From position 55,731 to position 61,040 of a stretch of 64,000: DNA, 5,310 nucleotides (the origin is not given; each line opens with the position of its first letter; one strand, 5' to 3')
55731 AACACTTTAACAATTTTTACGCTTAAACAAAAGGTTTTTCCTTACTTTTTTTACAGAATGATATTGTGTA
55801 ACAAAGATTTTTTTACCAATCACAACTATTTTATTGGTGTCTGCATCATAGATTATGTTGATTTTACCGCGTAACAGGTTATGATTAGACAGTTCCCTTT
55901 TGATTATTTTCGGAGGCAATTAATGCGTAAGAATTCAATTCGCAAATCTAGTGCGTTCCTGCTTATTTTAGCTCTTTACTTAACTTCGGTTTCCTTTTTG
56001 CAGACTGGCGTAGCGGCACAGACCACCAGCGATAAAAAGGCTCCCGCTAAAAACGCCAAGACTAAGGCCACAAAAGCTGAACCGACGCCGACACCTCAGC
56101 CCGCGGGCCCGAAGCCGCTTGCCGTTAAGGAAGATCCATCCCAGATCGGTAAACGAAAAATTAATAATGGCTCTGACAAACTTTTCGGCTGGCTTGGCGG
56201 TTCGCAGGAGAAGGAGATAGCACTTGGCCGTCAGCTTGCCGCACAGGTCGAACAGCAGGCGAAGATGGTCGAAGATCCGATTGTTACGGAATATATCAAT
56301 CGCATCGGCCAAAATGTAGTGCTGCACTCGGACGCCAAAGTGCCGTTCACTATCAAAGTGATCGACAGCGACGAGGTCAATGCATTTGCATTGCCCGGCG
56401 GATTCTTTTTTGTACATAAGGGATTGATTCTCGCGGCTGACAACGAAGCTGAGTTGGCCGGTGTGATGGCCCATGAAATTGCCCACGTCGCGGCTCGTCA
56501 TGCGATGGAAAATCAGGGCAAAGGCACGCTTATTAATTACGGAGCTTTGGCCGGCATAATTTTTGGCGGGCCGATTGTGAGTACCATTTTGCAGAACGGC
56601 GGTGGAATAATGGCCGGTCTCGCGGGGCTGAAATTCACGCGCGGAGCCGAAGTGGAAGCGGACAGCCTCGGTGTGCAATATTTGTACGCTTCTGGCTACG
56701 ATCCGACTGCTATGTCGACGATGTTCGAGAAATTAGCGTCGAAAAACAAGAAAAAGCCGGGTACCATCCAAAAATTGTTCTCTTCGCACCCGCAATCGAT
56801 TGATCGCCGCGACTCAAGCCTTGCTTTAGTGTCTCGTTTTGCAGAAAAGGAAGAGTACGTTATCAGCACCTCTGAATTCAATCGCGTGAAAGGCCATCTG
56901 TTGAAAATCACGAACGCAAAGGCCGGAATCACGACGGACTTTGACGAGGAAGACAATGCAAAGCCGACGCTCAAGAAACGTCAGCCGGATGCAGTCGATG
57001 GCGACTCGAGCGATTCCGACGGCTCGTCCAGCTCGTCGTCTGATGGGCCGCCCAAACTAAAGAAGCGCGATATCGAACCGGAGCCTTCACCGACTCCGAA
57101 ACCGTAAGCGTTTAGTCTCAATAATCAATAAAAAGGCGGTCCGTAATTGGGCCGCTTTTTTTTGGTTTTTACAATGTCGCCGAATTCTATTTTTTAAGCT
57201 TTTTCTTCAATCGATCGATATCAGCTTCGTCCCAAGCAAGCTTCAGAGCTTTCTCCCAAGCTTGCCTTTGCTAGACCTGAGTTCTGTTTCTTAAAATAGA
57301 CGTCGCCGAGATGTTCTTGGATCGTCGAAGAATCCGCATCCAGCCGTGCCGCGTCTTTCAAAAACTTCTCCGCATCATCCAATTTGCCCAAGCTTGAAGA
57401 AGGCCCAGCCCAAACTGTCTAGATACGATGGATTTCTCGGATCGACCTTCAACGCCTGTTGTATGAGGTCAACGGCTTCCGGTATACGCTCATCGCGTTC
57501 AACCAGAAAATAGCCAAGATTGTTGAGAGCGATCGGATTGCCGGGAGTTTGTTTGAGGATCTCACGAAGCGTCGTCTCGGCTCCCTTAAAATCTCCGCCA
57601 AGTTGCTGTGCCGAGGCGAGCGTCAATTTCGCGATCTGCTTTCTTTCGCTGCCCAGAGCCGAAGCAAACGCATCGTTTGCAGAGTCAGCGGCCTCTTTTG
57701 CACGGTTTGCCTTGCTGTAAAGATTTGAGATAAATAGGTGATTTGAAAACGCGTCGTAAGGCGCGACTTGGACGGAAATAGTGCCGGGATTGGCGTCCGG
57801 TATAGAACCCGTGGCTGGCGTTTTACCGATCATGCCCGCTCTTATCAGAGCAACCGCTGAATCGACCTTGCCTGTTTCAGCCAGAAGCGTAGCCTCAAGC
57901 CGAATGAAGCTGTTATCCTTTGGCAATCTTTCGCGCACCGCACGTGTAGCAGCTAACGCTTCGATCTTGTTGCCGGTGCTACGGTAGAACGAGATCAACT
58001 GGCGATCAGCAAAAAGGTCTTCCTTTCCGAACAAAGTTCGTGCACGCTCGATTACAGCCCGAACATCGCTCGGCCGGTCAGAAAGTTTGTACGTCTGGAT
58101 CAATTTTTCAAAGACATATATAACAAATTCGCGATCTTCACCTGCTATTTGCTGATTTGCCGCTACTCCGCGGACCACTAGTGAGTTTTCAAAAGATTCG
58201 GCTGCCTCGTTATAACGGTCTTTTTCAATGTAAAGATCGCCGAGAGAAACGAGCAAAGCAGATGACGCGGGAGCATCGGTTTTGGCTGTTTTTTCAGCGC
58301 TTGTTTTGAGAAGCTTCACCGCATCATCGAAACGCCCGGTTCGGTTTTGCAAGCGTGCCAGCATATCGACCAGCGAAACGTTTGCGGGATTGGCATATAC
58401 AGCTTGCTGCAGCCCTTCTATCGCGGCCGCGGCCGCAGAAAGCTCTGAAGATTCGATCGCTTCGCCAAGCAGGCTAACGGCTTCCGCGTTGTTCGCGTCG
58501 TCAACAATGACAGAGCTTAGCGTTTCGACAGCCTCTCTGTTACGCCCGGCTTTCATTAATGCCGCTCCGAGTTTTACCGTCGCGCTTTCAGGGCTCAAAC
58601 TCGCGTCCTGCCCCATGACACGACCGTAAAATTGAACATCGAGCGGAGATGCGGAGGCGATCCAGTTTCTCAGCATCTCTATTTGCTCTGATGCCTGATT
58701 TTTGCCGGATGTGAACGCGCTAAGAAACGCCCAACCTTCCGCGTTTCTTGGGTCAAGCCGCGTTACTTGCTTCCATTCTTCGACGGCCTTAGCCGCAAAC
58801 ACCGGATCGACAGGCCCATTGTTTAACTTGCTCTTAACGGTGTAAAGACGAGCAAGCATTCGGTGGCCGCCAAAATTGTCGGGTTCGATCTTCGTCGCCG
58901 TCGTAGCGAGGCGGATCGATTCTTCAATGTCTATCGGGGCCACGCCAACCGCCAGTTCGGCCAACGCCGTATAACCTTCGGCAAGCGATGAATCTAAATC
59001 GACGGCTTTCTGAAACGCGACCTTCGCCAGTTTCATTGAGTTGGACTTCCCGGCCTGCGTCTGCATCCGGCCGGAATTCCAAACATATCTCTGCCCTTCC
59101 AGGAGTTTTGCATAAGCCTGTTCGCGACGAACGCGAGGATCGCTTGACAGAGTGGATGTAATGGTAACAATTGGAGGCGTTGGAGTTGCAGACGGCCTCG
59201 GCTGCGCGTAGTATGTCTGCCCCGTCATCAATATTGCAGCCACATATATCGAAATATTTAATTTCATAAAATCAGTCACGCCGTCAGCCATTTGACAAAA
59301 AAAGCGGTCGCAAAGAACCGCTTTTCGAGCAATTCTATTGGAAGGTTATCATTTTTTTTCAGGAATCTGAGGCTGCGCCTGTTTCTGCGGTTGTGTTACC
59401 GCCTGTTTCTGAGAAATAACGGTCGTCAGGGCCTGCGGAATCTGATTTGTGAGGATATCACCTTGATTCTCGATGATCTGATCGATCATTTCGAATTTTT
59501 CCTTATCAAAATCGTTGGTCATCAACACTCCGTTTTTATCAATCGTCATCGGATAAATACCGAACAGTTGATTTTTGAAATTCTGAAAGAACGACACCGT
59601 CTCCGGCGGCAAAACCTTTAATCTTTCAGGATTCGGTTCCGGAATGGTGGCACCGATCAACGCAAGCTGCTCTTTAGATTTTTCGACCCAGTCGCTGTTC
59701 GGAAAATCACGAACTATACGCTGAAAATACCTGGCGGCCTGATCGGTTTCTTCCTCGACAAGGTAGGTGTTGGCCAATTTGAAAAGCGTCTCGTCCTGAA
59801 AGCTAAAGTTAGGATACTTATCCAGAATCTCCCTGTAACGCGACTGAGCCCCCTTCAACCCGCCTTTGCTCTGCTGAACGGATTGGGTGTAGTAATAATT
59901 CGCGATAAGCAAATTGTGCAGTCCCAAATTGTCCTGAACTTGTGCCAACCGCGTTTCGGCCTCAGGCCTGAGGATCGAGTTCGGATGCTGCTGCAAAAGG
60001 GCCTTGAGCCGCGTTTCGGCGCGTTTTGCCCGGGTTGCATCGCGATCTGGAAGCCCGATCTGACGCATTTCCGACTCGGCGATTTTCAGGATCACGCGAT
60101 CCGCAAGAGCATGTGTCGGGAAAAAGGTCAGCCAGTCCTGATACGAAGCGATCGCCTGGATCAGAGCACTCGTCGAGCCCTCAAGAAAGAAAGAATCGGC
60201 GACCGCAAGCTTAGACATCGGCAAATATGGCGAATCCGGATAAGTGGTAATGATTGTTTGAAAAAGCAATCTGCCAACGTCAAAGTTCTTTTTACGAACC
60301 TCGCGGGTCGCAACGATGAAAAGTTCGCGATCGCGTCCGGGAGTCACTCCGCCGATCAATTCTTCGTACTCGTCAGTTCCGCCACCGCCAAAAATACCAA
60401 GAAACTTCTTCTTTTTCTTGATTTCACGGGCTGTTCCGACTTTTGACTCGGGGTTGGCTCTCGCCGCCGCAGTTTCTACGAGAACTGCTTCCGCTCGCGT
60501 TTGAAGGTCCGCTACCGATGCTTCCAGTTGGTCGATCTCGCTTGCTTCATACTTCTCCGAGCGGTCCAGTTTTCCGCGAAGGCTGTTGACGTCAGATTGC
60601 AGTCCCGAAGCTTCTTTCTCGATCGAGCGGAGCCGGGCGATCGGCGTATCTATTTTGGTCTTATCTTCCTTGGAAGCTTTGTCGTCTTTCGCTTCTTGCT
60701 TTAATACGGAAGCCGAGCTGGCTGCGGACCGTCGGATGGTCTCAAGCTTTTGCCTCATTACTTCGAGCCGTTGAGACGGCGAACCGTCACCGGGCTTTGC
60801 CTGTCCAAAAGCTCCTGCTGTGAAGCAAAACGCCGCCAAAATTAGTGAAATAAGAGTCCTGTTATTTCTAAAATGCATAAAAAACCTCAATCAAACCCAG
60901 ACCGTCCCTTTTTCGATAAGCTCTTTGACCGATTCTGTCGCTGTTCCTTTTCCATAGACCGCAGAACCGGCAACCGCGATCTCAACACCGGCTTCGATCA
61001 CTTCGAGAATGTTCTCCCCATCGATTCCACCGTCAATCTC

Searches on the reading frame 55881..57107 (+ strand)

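Call 13: search_protein_families(library=pfam, proteins=[window:55881-57107:+], max_evalue=0.001)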
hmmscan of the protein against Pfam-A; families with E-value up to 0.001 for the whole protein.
window:55881-57107:+ (408 aa): 1 family
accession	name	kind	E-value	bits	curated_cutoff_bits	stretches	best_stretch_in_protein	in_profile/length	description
PF01435.24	Peptidase_M48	-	4.8e-29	102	20.3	1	136-309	4-178/186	Peptidase family M48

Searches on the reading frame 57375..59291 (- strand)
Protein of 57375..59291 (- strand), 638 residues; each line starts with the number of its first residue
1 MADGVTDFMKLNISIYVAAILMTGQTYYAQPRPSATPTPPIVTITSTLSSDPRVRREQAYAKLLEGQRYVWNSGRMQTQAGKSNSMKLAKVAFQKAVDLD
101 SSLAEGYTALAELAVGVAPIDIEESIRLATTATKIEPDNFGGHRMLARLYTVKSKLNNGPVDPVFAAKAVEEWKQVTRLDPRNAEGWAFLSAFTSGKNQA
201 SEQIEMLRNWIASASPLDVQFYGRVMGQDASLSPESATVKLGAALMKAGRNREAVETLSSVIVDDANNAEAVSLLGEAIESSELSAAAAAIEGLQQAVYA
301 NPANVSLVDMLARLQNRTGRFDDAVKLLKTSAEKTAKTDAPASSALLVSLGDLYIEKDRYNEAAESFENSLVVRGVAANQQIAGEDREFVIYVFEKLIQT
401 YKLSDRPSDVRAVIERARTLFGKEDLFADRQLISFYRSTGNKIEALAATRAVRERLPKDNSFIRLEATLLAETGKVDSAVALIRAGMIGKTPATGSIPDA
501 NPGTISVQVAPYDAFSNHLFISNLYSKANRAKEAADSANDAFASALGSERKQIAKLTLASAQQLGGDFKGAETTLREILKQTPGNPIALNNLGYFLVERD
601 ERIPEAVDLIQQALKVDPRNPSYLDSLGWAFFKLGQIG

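Call 47: search_protein_families(library=pfam, proteins=[window:57375-59291:-], max_evalue=0.001)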
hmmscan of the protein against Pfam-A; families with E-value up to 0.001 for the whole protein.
window:57375-59291:- (638 aa): 20 families
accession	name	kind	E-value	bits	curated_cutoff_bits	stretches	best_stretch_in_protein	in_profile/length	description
PF13414.12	TPR_11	-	4.1e-22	78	26.8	0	602-635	9-42/42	TPR repeat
PF14559.12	TPR_19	-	6.4e-19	68.5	25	2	566-624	5-62/68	Tetratricopeptide repeat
PF13431.12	TPR_17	-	1.6e-18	65.8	24.4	0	576-599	3-26/34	Tetratricopeptide repeat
PF13428.12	TPR_14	-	3.8e-18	64.6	23.5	0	556-594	5-43/44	Tetratricopeptide repeat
PF13432.12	TPR_16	-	1.9e-17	63.8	32.7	1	558-621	3-65/65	Tetratricopeptide repeat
PF07719.23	TPR_2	-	1.9e-13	49.8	27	0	346-371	3-28/34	Tetratricopeptide repeat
PF13176.12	TPR_7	-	3e-12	46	27.9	0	347-371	2-26/36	Tetratricopeptide repeat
PF13424.12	TPR_12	-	4.6e-11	43.2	30.1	1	311-369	9-70/77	Tetratricopeptide repeat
PF00515.34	TPR_1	-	1.6e-09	37.6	27.8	0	347-371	4-28/34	Tetratricopeptide repeat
PF25058.1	ARM_TT21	-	4e-08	33.8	27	0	461-583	8-125/155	Tetratricopeptide repeat protein 21 ARM repeat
PF13181.12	TPR_8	-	3.6e-07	30.3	25.7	0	347-369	4-26/34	Tetratricopeptide repeat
PF23914.1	TPR_CcmH_CycH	-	7.4e-07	29.6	42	0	525-619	56-153/158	Cytochrome c-type biogenesis protein H TPR domain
PF13174.12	TPR_6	-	7.9e-07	29.8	26.3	0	556-581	4-29/33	Tetratricopeptide repeat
PF07721.20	TPR_4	-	1e-06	29.2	27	0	310-325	6-21/26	Tetratricopeptide repeat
PF14561.12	TPR_20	-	5.8e-06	27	25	0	286-338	3-55/90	Tetratricopeptide repeat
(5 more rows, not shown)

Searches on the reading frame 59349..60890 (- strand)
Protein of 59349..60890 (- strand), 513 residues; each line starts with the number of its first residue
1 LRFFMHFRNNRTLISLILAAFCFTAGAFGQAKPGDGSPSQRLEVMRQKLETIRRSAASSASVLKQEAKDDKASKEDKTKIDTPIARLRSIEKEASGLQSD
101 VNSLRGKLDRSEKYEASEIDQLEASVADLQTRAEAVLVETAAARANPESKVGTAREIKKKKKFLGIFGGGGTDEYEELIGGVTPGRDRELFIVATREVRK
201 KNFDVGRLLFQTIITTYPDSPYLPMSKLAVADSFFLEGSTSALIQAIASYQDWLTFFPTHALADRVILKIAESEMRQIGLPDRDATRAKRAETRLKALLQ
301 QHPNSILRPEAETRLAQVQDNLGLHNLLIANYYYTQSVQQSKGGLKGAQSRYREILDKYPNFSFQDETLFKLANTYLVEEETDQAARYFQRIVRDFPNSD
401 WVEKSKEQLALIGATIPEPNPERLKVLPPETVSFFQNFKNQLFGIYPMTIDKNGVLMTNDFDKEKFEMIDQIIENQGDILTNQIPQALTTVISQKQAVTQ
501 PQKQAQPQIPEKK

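Call 47: search_protein_families(library=pfam, proteins=[window:59349-60890:-], max_evalue=0.001)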
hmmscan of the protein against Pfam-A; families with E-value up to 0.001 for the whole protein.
window:59349-60890:- (513 aa): 5 families
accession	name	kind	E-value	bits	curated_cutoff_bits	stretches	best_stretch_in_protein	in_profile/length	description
PF13525.12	YfiO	-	1.5e-21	77.6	25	1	187-377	5-189/203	Outer membrane lipoprotein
PF13174.12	TPR_6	-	8.7e-13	48.4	26.3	1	367-399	1-33/33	Tetratricopeptide repeat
PF14559.12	TPR_19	-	4.6e-07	30.5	25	0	346-401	8-61/68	Tetratricopeptide repeat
PF13428.12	TPR_14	-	8.1e-07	29.6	23.5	0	367-402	2-37/44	Tetratricopeptide repeat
PF25450.1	Rab11-FIP3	-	0.00027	21.7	31.9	1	70-135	46-111/125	Rab11-FIP3-like domain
